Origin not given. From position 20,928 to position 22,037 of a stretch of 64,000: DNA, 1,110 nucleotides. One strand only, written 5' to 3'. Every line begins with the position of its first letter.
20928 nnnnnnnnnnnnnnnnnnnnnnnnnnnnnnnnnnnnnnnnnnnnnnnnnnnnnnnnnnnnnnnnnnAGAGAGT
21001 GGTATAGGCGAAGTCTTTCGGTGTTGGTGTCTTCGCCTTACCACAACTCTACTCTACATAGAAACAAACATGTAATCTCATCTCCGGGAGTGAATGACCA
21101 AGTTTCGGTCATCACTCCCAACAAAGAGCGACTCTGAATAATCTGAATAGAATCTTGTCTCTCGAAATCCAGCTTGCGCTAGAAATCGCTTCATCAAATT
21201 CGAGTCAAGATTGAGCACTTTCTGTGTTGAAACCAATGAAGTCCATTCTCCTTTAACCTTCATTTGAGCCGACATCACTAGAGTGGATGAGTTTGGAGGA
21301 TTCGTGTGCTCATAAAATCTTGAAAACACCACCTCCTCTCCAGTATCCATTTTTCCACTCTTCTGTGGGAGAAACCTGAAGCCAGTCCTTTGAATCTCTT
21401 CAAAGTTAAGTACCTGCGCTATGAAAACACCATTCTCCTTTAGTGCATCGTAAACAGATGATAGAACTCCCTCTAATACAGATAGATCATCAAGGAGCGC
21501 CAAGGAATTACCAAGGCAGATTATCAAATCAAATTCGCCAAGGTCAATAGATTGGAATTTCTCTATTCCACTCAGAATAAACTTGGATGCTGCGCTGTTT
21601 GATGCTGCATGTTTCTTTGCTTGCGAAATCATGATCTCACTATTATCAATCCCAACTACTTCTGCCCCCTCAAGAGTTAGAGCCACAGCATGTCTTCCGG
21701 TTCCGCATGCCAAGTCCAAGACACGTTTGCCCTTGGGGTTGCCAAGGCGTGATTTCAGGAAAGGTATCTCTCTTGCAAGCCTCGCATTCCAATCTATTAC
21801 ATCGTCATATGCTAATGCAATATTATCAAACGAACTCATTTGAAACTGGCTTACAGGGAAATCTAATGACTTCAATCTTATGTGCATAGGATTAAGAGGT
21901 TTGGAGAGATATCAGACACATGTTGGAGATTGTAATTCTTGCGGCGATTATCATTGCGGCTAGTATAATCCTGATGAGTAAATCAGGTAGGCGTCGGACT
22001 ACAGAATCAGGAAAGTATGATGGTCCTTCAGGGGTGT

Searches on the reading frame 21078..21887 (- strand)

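Call 15: search_protein_families(library=pfam, proteins=[window:21078-21887:-], max_evalue=10)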
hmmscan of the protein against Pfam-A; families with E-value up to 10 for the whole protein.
window:21078-21887:- (269 aa): 21 families
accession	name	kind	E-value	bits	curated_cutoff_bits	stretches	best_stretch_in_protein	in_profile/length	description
PF13847.12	Methyltransf_31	-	1.1e-18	67.8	27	1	52-161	3-113/145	Methyltransferase domain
PF13649.12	Methyltransf_25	-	1.5e-16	61.2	27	1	56-153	1-97/97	Methyltransferase domain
PF08241.18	Methyltransf_11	-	2.2e-12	47.9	21.2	1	57-156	1-94/95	Methyltransferase domain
PF08242.18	Methyltransf_12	-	3.4e-11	44.2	30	1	57-155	1-98/98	Methyltransferase domain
PF13489.12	Methyltransf_23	-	8.7e-10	39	27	1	38-161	6-120/164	Methyltransferase domain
PF01209.24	Ubie_methyltran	-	1.5e-07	31.5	20.1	1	20-167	13-159/233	ubiE/COQ5 methyltransferase family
PF06325.19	PrmA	-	2e-07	31.3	22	1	52-157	161-258/296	Ribosomal protein L11 methyltransferase (PrmA)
PF08003.17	Methyltransf_9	-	1.6e-06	27.8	23.8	1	44-160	107-220/315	Protein of unknown function (DUF1698)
PF05175.20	MTS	-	1.8e-05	24.8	23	1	44-124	23-104/170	Methyltransferase small domain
PF05724.17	TPMT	-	0.00058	20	26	1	42-99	27-84/218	Thiopurine S-methyltransferase (TPMT)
PF03848.20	TehB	-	0.0011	18.9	20.4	1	54-94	32-72/193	Tellurite resistance protein TehB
PF02353.26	CMAS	-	0.0015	18.3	27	1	47-163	57-170/273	Mycolic acid cyclopropane synthetase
PF01728.25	FtsJ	-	0.0029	18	24.1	1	50-166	20-146/181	FtsJ-like methyltransferase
PF03291.22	mRNA_G-N7_MeTrfase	-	0.0033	17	26.6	1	55-94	64-104/315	mRNA (guanine-N(7))-methyltransferase domain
PF01555.25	N6_N4_Mtase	-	0.0035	17.8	26.7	1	51-92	180-221/221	DNA methylase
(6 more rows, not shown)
